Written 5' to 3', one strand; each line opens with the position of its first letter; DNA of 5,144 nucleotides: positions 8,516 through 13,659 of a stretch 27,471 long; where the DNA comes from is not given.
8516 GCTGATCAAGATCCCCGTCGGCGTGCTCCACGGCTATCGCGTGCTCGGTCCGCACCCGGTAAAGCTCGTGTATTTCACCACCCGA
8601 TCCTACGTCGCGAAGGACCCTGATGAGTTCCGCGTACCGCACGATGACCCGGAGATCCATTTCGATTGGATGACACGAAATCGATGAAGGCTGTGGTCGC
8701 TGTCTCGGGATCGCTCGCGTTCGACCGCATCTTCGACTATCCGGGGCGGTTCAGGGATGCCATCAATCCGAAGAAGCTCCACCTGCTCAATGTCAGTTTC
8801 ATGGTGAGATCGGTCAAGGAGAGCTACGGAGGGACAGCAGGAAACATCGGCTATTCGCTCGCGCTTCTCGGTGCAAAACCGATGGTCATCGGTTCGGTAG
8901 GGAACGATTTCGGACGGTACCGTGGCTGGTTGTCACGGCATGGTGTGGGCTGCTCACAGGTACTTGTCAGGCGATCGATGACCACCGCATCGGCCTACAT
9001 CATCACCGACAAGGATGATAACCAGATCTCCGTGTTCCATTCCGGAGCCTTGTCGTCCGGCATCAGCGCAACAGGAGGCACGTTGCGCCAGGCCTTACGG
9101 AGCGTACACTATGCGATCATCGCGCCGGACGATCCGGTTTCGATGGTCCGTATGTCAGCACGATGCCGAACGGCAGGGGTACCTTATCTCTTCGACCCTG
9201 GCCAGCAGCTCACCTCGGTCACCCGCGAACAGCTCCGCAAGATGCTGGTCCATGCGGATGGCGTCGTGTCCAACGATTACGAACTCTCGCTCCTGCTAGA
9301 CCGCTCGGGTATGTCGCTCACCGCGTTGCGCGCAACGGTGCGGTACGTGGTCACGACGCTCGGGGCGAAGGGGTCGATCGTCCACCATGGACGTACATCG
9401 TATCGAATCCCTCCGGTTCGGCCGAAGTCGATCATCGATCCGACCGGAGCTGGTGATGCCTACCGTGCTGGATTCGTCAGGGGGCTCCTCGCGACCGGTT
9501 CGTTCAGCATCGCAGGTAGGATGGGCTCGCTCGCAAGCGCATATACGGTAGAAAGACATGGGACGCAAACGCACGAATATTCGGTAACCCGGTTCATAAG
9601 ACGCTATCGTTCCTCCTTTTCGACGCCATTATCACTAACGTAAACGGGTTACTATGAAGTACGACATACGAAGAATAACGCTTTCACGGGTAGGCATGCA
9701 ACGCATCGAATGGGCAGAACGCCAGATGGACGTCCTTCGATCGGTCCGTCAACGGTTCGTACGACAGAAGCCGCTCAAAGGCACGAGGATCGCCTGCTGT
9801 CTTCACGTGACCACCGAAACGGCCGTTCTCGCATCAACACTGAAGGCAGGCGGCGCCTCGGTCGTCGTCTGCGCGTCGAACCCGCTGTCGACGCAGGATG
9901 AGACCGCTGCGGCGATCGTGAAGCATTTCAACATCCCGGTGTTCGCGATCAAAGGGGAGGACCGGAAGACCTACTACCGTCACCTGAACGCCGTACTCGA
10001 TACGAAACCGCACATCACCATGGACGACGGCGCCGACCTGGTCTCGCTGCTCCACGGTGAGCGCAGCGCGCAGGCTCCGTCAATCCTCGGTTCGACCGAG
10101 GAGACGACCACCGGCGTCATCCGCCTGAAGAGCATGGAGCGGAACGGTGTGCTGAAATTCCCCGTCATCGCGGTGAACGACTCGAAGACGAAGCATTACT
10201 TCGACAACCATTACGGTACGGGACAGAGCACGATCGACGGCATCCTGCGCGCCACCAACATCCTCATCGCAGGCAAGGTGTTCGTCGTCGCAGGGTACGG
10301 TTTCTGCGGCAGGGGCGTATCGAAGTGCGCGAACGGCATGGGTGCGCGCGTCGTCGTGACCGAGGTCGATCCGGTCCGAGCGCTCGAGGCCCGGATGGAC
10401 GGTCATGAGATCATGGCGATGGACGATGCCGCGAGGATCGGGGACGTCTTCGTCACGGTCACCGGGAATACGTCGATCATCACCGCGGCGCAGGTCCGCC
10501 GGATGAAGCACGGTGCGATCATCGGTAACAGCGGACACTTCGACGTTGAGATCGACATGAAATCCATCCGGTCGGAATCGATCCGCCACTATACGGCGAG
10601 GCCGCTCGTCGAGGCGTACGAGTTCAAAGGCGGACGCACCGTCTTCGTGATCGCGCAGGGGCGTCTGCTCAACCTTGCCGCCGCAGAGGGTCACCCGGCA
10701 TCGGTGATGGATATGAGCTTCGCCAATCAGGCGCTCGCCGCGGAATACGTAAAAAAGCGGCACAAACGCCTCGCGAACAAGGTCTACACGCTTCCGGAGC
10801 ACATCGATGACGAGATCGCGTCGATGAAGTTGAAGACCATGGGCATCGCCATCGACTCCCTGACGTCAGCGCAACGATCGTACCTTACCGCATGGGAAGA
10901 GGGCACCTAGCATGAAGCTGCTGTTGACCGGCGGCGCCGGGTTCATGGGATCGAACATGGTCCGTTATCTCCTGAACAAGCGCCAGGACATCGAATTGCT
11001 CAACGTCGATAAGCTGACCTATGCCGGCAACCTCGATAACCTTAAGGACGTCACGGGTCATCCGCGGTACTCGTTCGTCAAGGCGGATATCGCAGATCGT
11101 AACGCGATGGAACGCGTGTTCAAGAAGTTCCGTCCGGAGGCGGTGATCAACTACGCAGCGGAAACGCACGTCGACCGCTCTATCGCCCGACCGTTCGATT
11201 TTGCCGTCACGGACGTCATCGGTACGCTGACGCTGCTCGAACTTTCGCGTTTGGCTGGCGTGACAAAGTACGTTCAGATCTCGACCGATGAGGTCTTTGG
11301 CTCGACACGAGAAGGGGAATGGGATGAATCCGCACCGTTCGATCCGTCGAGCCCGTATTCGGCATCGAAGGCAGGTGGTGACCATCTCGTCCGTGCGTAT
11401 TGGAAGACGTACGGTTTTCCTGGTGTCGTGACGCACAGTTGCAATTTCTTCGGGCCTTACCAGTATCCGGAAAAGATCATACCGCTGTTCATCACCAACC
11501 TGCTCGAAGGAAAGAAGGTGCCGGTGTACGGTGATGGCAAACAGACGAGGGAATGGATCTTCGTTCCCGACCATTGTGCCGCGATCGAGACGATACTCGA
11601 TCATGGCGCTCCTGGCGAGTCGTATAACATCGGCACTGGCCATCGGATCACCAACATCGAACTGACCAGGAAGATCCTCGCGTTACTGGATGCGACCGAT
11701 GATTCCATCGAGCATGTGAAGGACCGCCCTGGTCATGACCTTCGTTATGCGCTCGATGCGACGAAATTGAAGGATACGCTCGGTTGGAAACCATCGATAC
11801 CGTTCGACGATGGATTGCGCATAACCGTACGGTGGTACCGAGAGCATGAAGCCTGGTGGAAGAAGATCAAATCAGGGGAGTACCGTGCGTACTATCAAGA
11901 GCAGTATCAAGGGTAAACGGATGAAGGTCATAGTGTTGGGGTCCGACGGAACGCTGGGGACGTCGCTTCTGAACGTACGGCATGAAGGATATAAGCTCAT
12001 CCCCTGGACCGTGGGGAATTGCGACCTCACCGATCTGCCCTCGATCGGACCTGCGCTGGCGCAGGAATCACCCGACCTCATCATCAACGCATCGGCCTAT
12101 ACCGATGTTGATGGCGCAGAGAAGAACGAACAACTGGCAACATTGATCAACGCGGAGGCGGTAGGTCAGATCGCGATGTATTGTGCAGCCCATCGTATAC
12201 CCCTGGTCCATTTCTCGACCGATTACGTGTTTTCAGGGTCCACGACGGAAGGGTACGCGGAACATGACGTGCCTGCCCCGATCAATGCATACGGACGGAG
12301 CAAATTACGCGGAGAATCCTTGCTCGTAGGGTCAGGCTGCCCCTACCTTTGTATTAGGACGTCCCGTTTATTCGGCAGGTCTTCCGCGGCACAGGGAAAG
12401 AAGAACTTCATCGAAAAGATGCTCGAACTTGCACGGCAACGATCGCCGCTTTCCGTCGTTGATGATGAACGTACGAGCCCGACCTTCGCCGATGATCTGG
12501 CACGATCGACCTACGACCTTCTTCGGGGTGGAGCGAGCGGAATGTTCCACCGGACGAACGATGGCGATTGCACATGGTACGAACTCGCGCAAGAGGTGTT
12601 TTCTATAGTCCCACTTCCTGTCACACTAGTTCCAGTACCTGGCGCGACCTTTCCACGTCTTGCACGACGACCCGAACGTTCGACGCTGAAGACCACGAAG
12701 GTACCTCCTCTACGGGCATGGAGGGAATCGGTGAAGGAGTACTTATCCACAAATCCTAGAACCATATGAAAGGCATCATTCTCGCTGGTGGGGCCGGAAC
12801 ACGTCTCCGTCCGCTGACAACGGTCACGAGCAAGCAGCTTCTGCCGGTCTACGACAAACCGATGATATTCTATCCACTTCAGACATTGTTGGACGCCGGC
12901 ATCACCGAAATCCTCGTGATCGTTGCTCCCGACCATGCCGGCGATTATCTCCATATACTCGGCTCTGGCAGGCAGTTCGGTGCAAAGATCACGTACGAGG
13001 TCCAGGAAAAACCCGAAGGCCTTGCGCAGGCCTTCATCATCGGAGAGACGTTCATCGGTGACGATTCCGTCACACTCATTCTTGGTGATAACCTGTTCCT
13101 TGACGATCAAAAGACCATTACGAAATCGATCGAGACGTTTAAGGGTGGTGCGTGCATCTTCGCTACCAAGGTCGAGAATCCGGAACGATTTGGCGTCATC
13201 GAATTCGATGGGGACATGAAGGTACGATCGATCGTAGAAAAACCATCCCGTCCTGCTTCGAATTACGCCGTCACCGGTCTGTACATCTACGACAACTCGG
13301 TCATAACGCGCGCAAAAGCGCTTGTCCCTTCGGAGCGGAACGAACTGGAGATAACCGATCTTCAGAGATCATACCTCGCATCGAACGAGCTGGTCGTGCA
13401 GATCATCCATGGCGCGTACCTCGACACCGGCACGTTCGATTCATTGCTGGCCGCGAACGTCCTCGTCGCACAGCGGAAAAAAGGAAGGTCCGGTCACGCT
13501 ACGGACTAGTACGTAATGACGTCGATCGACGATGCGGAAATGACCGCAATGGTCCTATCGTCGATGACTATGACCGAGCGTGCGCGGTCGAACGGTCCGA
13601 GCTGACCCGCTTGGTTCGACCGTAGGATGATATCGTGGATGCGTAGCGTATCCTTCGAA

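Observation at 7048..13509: SAM synthesis/SAH recycling module interleaved gene-by-gene with the dTDP-rhamnose pathway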

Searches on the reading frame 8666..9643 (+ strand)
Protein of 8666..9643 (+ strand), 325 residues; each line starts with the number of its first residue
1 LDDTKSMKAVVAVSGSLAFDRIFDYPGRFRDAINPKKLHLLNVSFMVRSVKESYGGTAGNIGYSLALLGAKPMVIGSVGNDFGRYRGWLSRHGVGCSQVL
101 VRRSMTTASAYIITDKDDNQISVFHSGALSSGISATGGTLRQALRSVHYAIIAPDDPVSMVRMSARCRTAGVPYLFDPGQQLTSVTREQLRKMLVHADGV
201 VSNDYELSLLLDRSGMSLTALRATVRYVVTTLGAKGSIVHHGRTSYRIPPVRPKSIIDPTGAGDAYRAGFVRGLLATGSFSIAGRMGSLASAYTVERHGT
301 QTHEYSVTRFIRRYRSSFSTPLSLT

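Call 3: search_protein_families(library=pfam, proteins=[window:8666-9643:+])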
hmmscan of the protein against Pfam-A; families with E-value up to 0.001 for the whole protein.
window:8666-9643:+ (325 aa): 1 family
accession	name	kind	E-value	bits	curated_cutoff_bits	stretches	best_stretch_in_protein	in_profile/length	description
PF00294.29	PfkB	-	3.5e-40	138.7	25.8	1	42-302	24-297/302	pfkB family carbohydrate kinase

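Call 5: search_protein_families(library=ncbifam, proteins=[window:8666-9643:+])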
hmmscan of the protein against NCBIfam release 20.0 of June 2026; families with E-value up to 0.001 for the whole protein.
window:8666-9643:+ (325 aa): 21 families
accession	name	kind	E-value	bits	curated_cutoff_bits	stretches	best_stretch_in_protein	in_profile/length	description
NF053626.1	RibKinHalex1628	equivalog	8.3e-26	91.1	330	1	47-303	30-281/293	ATP-dependent ribose-1-phosphate kinase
NF041164.1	NucKinThplmales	equivalog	1.6e-25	89.9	450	1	43-298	26-275/295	nucleoside kinase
TIGR02152.1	D_ribokin_bact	equivalog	5.9e-22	78.3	299.65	1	47-302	27-288/298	ribokinase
TIGR04382.1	myo_inos_iolC_N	equivalog_domain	2.6e-19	69.6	300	2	186-301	178-296/309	5-dehydro-2-deoxygluconokinase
NF007321.0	PRK09813.1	equivalog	1.3e-14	54.3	247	1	51-299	20-259/261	fructoselysine 6-kinase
NF041134.1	R1P_kin_Thcocales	equivalog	1.6e-13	50.7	500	1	47-303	29-271/291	ADP-dependent ribose-1-phosphate kinase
NF006957.1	PRK09434.1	equivalog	7.1e-11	42.1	450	1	184-279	167-265/302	fructokinase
NF008353.0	PRK11142.1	equivalog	4.2e-10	39.6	341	1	52-302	36-291/307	ribokinase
NF049991.1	TagKinase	equivalog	6.5e-10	38.3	420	1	66-300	52-301/321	tagatose kinase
TIGR02198.1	rfaE_dom_I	equivalog_domain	7.6e-10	38.4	345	1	222-304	224-306/315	D-glycero-beta-D-manno-heptose-7-phosphate kinase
TIGR03168.1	1-PFK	subfamily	6.8e-09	35.1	216.4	1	220-304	208-291/305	hexose kinase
NF047869.1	myo_kin_aldol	exception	7.5e-09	34.5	600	1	189-300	198-317/586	bifunctional 5-dehydro-2-deoxygluconokinase/5-dehydro-2-deoxyphosphogluconate aldolase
TIGR03828.1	pfkB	equivalog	5.4e-08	32.2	292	1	220-304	208-291/305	1-phosphofructokinase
NF040938.1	KDG_KDGal_kin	equivalog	1.8e-07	30.6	400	1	188-301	174-290/305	bifunctional 2-dehydro-3-deoxygluconokinase/2-dehydro-3-deoxygalactonokinase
NF052444.1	DhDoxglucKinKdgK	equivalog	2.9e-06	26.9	400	1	146-296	133-291/303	2-dehydro-3-deoxygluconokinase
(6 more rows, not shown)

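Call 49: search_solved_structures(query=window:8684-9643:+, max_evalue=1e-10)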
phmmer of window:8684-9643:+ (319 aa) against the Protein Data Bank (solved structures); distinct sequences matched with E-value up to 1e-10: 8.
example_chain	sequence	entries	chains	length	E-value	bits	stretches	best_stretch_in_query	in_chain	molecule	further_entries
6c9q_A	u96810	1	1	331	8.5e-56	192.9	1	4-302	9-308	Adenosine kinase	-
2pkf_A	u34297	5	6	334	8.8e-56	192.8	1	4-302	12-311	Adenosine kinase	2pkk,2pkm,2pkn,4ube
6c9r_A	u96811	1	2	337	9.1e-56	192.8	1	4-302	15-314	Adenosine kinase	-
4o1g_A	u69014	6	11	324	9.9e-56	192.6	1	4-302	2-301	Adenosine kinase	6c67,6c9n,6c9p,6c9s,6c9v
3b1r_A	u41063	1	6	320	1.2e-55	192.3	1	6-312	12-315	Ribokinase, putative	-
3b1n_A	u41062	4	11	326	1.4e-55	192.2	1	6-312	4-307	Ribokinase, putative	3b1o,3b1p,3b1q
4pvv_A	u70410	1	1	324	1.9e-55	191.7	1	4-302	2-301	Adenosine kinase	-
2c49_A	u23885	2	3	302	1.5e-29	106.7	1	28-306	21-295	SUGAR KINASE MJ0406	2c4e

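Call 75: search_solved_structures(query=window:8684-9643:+, max_evalue=1e-50, show_alignments=4)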
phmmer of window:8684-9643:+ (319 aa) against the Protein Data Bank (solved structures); distinct sequences matched with E-value up to 1e-50: 7.
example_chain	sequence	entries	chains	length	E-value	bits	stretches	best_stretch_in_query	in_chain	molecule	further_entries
6c9q_A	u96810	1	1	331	8.5e-56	192.9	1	4-302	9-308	Adenosine kinase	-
2pkf_A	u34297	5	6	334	8.8e-56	192.8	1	4-302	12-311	Adenosine kinase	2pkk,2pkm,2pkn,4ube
6c9r_A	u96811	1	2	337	9.1e-56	192.8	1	4-302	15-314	Adenosine kinase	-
4o1g_A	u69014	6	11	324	9.9e-56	192.6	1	4-302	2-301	Adenosine kinase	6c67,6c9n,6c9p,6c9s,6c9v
3b1r_A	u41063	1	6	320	1.2e-55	192.3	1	6-312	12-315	Ribokinase, putative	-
3b1n_A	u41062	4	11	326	1.4e-55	192.2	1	6-312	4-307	Ribokinase, putative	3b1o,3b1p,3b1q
4pvv_A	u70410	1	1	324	1.9e-55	191.7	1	4-302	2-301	Adenosine kinase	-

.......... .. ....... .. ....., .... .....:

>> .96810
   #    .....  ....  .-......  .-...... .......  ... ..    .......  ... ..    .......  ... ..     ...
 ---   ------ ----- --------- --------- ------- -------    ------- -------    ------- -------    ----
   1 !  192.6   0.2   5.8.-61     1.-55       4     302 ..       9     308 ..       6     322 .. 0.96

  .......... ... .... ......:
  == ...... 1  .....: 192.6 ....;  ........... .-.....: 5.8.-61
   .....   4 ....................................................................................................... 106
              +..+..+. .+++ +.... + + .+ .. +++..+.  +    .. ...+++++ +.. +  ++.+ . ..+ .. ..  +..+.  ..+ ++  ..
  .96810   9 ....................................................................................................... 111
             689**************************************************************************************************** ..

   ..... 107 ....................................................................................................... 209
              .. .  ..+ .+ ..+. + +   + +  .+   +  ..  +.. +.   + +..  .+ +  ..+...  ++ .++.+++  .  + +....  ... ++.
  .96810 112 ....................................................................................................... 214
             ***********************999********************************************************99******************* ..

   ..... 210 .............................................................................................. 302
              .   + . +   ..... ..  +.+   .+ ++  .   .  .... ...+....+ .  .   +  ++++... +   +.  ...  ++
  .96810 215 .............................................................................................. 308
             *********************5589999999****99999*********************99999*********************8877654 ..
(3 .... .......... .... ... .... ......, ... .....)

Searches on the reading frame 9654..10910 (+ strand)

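Call 3: search_protein_families(library=pfam, proteins=[window:9654-10910:+])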
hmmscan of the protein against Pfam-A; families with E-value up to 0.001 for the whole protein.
window:9654-10910:+ (418 aa): 3 families
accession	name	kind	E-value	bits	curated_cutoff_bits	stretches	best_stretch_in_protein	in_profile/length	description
PF05221.23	AdoHcyase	-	5e-66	223.3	25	2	2-135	1-138/299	S-adenosyl-L-homocysteine hydrolase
PF00670.27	AdoHcyase_NAD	-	2e-54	184.5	27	1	185-345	1-161/162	S-adenosyl-L-homocysteine hydrolase, NAD binding domain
PF02826.25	2-Hacid_dh_C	-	3.9e-06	26.8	25.1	1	204-294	33-127/178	D-isomer specific 2-hydroxyacid dehydrogenase, NAD binding domain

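Call 5: search_protein_families(library=ncbifam, proteins=[window:9654-10910:+])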
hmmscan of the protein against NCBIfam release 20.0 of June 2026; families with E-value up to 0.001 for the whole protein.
window:9654-10910:+ (418 aa): 8 families
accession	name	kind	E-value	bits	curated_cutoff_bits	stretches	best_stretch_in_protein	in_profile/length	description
TIGR00936.1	ahcY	equivalog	2.5e-185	616.2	497.6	1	3-418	1-416/416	adenosylhomocysteinase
NF004005.0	PRK05476.2-3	equivalog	6.8e-183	608.2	275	1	2-416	4-417/418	adenosylhomocysteinase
NF004010.0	PRK05476.3-3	equivalog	7.1e-76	255.8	512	1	13-407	17-419/432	adenosylhomocysteinase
NF004009.0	PRK05476.3-2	equivalog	2.6e-61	207.9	485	1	13-398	77-459/487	adenosylhomocysteinase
NF004008.0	PRK05476.3-1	equivalog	6e-22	78.2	440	1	149-388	99-318/326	adenosylhomocysteinase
TIGR02853.1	spore_dpaA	equivalog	0.00029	20.2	319.65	0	191-290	135-236/287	dipicolinic acid synthetase subunit A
NF005069.0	PRK06487.1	equivalog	0.00037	19.6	448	1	205-293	149-235/320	2-hydroxyacid dehydrogenase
NF008759.0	PRK11790.1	equivalog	0.00057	18.7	404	0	205-295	150-241/410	phosphoglycerate dehydrogenase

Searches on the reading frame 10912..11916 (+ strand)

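Call 3: search_protein_families(library=pfam, proteins=[window:10912-11916:+])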
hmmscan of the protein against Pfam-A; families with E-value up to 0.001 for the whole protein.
window:10912-11916:+ (334 aa): 8 families
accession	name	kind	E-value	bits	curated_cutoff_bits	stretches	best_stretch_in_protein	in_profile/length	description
PF16363.11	GDP_Man_Dehyd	-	3.2e-80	270.5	27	1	4-304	1-331/332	GDP-mannose 4,6 dehydratase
PF01370.27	Epimerase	-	4e-66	223.3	20.9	1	4-241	2-240/240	NAD dependent epimerase/dehydratase family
PF04321.23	RmlD_sub_bind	-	3.7e-20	72.6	27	1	1-166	1-142/287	RmlD substrate binding domain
PF02719.21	Polysacc_synt_2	-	9e-19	68.2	20.2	1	4-128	2-131/293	Polysaccharide biosynthesis protein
PF01073.25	3Beta_HSD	-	6.2e-12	45.6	22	1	5-218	2-218/280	3-beta hydroxysteroid dehydrogenase/isomerase family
PF07993.18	NAD_binding_4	-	5.3e-09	36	20.1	1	5-174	1-202/258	Male sterility protein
PF13460.12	NAD_binding_10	-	0.0001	22.7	27.2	1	7-162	1-133/184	NAD(P)H-binding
PF00106.31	adh_short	-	0.00041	20.3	26.6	0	4-73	4-71/195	short chain dehydrogenase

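Call 5: search_protein_families(library=ncbifam, proteins=[window:10912-11916:+])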
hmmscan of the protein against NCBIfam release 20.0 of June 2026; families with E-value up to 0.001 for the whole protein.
window:10912-11916:+ (334 aa): 29 families (the best 25 are shown)
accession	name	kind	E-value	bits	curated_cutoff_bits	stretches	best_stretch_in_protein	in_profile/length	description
TIGR01181.1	dTDP_gluc_dehyt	equivalog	6e-132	439.6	365.1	1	2-319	1-321/321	dTDP-glucose 4,6-dehydratase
NF007490.0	PRK10084.1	subfamily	2e-107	359.3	649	1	1-333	1-358/361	dTDP-glucose 4,6-dehydratase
NF007582.0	PRK10217.1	equivalog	3.5e-102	342.1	698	1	2-325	3-347/355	dTDP-glucose 4,6-dehydratase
TIGR04180.1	EDH_00030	hypoth_equivalog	1.5e-39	135.8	475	1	4-295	2-295/297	NAD-dependent 4,6-dehydratase LegB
TIGR01179.1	galE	equivalog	1.9e-35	122.3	262.3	1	2-312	1-328/332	UDP-glucose 4-epimerase GalE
TIGR02622.1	CDP_4_6_dhtase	equivalog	3.7e-29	102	278.45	1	2-312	6-333/352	CDP-glucose 4,6-dehydratase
NF007956.0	PRK10675.1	subfamily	3.2e-22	79.1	394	1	1-154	1-154/338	UDP-glucose 4-epimerase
TIGR01472.1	gmd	equivalog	1.4e-21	77.1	415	1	4-251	4-260/342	GDP-mannose 4,6-dehydratase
NF011728.1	PRK15181.1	equivalog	4.1e-20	72.1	760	1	3-312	18-340/348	Vi polysaccharide biosynthesis UDP-N-acetylglucosaminuronic acid C-4 epimerase TviC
NF047922.1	GDPFucSynFcl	equivalog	6.6e-19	68.5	500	1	58-313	37-305/308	GDP-L-fucose synthase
TIGR01214.1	rmlD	equivalog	3.7e-17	62.4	224.05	1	2-164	1-139/285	dTDP-4-dehydrorhamnose reductase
TIGR02197.1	heptose_epim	equivalog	1.2e-15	57.5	274.6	1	4-270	2-270/316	ADP-glyceromanno-heptose 6-epimerase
NF008872.0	PRK11908.1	equivalog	1.5e-13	50.5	294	1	1-268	2-280/349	bifunctional UDP-4-keto-pentose/UDP-xylose synthase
NF043036.1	ErythonDh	equivalog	2.6e-13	49.9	325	1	1-165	1-165/321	D-erythronate dehydrogenase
TIGR03466.1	HpnA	hypoth_equivalog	4e-13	49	367.65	1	1-304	1-287/327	hopanoid-associated sugar epimerase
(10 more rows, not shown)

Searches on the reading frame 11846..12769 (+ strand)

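Call 3: search_protein_families(library=pfam, proteins=[window:11846-12769:+])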
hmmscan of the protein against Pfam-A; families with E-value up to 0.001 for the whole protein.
window:11846-12769:+ (307 aa): 3 families
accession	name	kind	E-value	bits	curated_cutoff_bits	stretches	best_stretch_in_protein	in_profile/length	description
PF04321.23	RmlD_sub_bind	-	3.9e-76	256.3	27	1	26-301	1-283/287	RmlD substrate binding domain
PF01370.27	Epimerase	-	5.3e-17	62.5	20.9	1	28-221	1-220/240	NAD dependent epimerase/dehydratase family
PF16363.11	GDP_Man_Dehyd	-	3e-07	30.6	27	1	56-193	56-197/332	GDP-mannose 4,6 dehydratase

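Call 5: search_protein_families(library=ncbifam, proteins=[window:11846-12769:+])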
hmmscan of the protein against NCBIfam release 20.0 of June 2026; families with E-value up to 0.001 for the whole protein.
window:11846-12769:+ (307 aa): 4 families
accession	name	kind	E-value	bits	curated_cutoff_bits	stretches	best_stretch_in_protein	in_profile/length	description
TIGR01214.1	rmlD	equivalog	5.3e-77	258.7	224.05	1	27-301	1-283/285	dTDP-4-dehydrorhamnose reductase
NF007440.0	PRK09987.1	equivalog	1.6e-39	136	308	1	60-286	39-271/299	dTDP-4-dehydrorhamnose reductase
TIGR01181.1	dTDP_gluc_dehyt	equivalog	6.9e-06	25.4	365.1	1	58-195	56-194/321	dTDP-glucose 4,6-dehydratase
TIGR01179.1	galE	equivalog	0.00014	20.8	262.3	1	46-160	41-156/332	UDP-glucose 4-epimerase GalE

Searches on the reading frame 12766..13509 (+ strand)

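Call 3: search_protein_families(library=pfam, proteins=[window:12766-13509:+])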
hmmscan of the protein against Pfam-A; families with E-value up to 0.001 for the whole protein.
window:12766-13509:+ (247 aa): 2 families
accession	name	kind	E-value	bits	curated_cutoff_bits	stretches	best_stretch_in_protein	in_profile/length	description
PF00483.29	NTP_transferase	-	2.1e-63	214.6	21.2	1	2-235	1-243/245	Nucleotidyl transferase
PF12804.13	NTP_transf_3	-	5.1e-10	40.2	27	1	3-126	1-112/160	MobA-like NTP transferase domain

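Call 5: search_protein_families(library=ncbifam, proteins=[window:12766-13509:+])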
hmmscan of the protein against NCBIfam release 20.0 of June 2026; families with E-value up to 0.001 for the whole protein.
window:12766-13509:+ (247 aa): 35 families (the best 25 are shown)
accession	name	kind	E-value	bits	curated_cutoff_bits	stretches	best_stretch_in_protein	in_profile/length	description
TIGR01207.1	rmlA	equivalog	1.9e-91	306.2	360.65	1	2-235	1-237/286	glucose-1-phosphate thymidylyltransferase RfbA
NF012024.0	PRK15480.1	equivalog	3e-80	269.5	588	1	2-236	5-242/292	glucose-1-phosphate thymidylyltransferase RfbA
TIGR01208.1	rmlA_long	equivalog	1.8e-64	217.9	320.25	1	2-237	1-237/353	glucose-1-phosphate thymidylyltransferase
TIGR03992.1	Arch_glmU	subfamily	5.6e-45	153.9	292.1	1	1-236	1-229/393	bifunctional sugar-1-phosphate nucleotidylyltransferase/acetyltransferase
NF041313.1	UDPGP_AglF_Halo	equivalog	1.3e-34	119.6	400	1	1-221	1-221/234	UTP--glucose-1-phosphate uridylyltransferase AglF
NF041173.1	Sug_nt_acttase_Thmprot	equivalog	2.1e-32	112.6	600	1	1-240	1-233/405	bifunctional sugar-1-phosphate nucleotidylyltransferase/acetyltransferase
TIGR01099.1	galU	equivalog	2.2e-29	102.8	326.8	2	73-226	94-257/261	UTP--glucose-1-phosphate uridylyltransferase GalU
NF052502.1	man1P_GTase_Rv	exception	6.6e-25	87.7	440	1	3-185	3-184/352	mannose-1-phosphate guanylyltransferase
NF045761.1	NAMPUrTaseMurU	equivalog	9.3e-23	81.3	250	1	1-230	1-223/226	N-acetylmuramate alpha-1-phosphate uridylyltransferase MurU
NF003670.0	PRK05293.1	equivalog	7.2e-15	54.8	470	1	3-237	7-261/382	glucose-1-phosphate adenylyltransferase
TIGR02091.1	glgC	equivalog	1e-13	51.1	424.9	1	3-237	3-262/364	glucose-1-phosphate adenylyltransferase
NF009928.0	PRK13389.1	equivalog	1.7e-13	50.4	548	2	2-53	10-61/302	UTP--glucose-1-phosphate uridylyltransferase GalU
TIGR01173.1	glmU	equivalog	8.4e-13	47.9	366.85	1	3-210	3-209/452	bifunctional UDP-N-acetylglucosamine diphosphorylase/glucosamine-1-phosphate N-acetyltransferase GlmU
NF049965.1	GlMnHpPGnyltfHddC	equivalog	8.9e-13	48.4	300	1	1-176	1-168/221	D-glycero-D-manno-heptose 1-phosphate guanosyltransferase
NF010934.1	PRK14354.1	equivalog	6.8e-12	44.6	450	1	3-190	2-187/447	bifunctional UDP-N-acetylglucosamine diphosphorylase/glucosamine-1-phosphate N-acetyltransferase GlmU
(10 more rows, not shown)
